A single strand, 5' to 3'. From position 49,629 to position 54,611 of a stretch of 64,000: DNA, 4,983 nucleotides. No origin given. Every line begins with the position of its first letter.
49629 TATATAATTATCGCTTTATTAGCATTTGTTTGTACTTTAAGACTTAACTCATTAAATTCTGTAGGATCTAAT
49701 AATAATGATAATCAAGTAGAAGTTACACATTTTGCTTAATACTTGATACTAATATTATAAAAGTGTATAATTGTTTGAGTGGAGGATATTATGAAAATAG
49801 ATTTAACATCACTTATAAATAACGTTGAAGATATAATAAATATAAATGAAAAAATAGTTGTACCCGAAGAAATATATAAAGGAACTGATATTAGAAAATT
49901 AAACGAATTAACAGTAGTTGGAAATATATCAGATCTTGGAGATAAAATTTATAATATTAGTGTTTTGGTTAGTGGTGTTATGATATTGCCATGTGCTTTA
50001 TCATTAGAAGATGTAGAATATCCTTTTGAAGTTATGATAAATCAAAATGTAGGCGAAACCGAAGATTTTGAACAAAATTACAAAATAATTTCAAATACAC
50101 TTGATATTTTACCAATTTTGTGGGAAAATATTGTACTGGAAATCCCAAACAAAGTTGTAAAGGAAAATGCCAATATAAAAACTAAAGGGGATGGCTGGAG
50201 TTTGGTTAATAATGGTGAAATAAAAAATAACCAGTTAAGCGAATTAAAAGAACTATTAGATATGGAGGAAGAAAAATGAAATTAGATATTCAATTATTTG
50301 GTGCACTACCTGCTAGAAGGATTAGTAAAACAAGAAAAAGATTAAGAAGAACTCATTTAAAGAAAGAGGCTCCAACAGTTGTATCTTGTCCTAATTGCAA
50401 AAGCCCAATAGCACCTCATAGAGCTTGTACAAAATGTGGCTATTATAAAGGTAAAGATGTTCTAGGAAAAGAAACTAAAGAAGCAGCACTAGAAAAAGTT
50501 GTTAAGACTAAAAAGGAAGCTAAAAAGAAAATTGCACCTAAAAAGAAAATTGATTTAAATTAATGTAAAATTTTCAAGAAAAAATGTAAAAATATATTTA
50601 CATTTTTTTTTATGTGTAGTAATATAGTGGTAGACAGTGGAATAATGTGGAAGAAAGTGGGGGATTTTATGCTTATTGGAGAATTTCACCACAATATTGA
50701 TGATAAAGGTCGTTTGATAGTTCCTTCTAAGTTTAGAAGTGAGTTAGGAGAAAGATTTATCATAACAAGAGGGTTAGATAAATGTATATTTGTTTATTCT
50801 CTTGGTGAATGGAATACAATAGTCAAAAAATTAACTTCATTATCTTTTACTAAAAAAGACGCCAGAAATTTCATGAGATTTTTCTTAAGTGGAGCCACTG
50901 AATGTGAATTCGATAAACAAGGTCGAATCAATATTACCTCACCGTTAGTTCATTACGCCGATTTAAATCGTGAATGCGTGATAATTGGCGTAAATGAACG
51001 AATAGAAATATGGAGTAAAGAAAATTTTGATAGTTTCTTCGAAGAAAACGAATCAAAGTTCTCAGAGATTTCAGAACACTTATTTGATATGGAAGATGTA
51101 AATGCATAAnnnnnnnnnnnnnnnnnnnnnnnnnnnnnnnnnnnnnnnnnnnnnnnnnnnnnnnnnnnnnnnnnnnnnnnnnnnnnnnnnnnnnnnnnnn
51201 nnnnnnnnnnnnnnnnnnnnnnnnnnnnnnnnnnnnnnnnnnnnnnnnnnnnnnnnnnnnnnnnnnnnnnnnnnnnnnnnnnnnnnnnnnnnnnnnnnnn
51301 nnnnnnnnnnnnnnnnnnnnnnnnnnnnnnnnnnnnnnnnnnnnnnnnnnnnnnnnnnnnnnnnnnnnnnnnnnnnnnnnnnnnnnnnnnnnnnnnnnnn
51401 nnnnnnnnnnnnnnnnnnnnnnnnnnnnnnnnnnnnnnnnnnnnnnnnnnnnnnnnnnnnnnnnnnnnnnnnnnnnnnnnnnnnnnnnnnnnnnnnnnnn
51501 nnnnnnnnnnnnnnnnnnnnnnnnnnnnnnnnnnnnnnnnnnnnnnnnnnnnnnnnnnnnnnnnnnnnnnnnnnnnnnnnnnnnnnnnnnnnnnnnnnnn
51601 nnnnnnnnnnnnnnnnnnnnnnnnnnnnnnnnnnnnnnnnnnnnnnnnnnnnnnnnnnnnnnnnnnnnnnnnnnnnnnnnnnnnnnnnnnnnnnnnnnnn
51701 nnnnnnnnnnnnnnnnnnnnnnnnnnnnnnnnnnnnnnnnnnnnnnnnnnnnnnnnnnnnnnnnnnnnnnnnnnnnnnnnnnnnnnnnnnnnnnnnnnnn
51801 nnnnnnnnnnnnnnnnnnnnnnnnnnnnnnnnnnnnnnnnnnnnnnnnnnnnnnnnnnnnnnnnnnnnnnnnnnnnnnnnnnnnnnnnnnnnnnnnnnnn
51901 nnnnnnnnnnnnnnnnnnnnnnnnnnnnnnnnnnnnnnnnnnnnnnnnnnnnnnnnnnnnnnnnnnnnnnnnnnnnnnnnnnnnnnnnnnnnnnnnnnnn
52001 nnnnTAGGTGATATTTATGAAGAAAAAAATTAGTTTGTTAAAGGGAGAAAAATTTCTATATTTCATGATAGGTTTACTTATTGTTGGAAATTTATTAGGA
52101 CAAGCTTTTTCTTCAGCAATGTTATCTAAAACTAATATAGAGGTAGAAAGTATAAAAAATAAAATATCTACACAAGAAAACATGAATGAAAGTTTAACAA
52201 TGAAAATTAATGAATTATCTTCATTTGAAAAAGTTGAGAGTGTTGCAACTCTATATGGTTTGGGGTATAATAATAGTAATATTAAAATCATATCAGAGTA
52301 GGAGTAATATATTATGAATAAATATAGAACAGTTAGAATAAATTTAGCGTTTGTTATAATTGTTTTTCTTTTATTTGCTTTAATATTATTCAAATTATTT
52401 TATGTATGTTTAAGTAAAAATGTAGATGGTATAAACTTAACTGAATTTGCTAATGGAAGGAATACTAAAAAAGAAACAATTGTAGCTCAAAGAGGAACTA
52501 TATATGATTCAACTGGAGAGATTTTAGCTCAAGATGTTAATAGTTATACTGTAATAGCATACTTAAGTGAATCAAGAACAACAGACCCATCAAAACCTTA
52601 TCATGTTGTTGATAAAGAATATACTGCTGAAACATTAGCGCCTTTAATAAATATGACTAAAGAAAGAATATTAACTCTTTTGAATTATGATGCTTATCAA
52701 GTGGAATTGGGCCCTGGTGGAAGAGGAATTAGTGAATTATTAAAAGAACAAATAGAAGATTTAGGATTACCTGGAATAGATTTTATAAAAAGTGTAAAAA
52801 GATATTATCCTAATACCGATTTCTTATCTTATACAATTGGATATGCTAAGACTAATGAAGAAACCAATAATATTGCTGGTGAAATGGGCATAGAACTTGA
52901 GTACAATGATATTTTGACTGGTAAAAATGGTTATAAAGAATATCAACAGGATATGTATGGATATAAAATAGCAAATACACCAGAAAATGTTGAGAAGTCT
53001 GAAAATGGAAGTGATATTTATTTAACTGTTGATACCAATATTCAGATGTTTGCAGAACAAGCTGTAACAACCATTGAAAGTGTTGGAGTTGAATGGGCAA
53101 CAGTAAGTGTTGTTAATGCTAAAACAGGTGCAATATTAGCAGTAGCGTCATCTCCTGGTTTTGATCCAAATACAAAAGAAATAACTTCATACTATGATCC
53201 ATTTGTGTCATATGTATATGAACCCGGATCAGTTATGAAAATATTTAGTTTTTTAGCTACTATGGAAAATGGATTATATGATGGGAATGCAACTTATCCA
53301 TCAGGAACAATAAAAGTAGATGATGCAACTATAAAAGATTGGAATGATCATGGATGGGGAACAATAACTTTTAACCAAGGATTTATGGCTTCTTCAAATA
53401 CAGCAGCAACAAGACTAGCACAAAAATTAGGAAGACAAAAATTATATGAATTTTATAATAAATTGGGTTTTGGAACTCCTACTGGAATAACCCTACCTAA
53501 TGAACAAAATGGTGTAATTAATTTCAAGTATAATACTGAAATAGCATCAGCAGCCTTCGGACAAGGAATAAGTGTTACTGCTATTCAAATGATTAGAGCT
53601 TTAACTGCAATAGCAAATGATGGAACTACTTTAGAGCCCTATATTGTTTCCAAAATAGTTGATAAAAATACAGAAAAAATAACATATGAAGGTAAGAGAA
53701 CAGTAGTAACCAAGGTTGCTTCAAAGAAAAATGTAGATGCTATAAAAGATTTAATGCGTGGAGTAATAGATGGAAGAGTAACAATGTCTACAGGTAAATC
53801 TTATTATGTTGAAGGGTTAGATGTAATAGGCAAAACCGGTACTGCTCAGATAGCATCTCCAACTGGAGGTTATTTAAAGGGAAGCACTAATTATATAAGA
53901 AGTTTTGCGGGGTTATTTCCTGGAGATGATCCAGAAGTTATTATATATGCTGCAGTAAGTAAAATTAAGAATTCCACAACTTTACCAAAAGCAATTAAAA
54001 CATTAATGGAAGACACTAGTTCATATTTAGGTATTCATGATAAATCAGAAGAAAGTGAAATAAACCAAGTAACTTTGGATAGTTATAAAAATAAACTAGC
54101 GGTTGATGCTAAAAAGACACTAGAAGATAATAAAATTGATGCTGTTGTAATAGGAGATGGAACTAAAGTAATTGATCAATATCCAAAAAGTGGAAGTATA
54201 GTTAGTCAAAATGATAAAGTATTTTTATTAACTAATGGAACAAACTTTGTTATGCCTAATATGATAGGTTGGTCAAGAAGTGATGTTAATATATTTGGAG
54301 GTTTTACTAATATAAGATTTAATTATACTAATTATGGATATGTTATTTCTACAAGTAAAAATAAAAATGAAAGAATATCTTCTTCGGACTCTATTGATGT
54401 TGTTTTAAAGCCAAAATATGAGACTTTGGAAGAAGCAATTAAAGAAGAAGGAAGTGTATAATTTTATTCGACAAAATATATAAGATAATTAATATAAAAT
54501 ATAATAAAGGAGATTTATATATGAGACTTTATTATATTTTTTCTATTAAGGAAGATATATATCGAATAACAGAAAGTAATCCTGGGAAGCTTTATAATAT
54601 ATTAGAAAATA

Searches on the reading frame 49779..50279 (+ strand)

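Call 78: search_protein_families(library=pfam, proteins=[window:49779-50279:+], max_evalue=0.00001)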
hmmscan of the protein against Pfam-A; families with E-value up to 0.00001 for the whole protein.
window:49779-50279:+ (166 aa): 1 family
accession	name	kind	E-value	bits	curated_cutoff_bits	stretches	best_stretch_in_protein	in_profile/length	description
PF02620.22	YceD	-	8.5e-11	42.4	33.2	1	64-159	5-118/119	Large ribosomal RNA subunit accumulation protein YceD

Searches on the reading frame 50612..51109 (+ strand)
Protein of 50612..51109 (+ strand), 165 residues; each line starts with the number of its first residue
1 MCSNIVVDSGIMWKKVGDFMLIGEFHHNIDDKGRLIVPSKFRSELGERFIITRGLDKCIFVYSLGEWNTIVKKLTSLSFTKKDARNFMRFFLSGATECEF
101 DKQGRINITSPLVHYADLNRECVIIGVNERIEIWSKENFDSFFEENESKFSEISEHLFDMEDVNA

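Call 78: search_protein_families(library=pfam, proteins=[window:50612-51109:+], max_evalue=0.00001)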
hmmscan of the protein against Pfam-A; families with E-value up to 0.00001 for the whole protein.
window:50612-51109:+ (165 aa): 1 family
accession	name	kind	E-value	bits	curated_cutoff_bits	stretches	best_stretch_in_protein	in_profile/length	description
PF02381.23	MraZ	-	3.4e-42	142.7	23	2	20-89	1-71/72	MraZ protein, putative antitoxin-like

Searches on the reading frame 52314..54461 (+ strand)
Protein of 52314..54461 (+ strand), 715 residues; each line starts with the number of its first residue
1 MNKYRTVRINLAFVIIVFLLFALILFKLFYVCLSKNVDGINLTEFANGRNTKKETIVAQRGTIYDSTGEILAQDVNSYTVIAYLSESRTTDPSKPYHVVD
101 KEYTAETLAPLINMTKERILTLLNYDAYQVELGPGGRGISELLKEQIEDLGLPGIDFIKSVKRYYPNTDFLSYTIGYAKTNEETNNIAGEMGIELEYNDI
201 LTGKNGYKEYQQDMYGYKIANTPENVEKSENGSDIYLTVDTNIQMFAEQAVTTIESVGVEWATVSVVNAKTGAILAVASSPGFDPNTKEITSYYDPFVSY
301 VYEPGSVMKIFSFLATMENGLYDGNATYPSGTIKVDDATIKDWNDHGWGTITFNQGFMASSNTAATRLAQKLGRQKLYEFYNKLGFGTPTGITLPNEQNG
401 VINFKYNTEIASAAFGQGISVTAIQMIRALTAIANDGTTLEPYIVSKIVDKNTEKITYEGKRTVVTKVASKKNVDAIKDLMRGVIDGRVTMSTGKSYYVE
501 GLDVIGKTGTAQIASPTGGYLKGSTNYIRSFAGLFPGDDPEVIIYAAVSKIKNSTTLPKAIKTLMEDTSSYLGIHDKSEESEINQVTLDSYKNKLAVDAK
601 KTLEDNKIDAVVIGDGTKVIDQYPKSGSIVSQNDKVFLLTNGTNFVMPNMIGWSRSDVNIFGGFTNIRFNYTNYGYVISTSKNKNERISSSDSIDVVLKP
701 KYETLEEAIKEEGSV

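Call 75: find_encoding_contigs(protein=window:52314-54461:+, flank=10000, max_places=4)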
Protein window:52314-54461:+ (715 aa): 3 contigs read that carry it; 2 places shown.
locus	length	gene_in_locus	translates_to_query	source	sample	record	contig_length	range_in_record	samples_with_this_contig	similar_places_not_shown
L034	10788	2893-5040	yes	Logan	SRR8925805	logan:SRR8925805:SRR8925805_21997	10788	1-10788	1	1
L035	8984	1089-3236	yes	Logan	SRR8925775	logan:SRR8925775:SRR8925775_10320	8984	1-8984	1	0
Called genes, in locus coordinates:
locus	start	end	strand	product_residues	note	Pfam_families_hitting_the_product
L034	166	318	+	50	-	-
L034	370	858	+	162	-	PF02620:YceD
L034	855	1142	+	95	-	PF01783:Ribosomal_L32p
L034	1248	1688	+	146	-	PF02381:MraZ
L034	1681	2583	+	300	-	PF01795:Methyltransf_5, PF06962:rRNA_methylase (faint)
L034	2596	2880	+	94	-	-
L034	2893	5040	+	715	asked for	PF03717:PBP_dimer, PF00905:Transpeptidase, PF03793:PASTA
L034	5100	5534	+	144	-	-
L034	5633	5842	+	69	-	PF03672:UPF0154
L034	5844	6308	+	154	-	-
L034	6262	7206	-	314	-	-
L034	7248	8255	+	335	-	PF13180:PDZ_2 (weak), PF05362:Lon_C (weak)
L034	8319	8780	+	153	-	-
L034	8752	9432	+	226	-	PF20582:UPF0758_N, PF04002:RadC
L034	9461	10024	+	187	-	PF01551:Peptidase_M23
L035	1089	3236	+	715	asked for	PF03717:PBP_dimer, PF00905:Transpeptidase, PF03793:PASTA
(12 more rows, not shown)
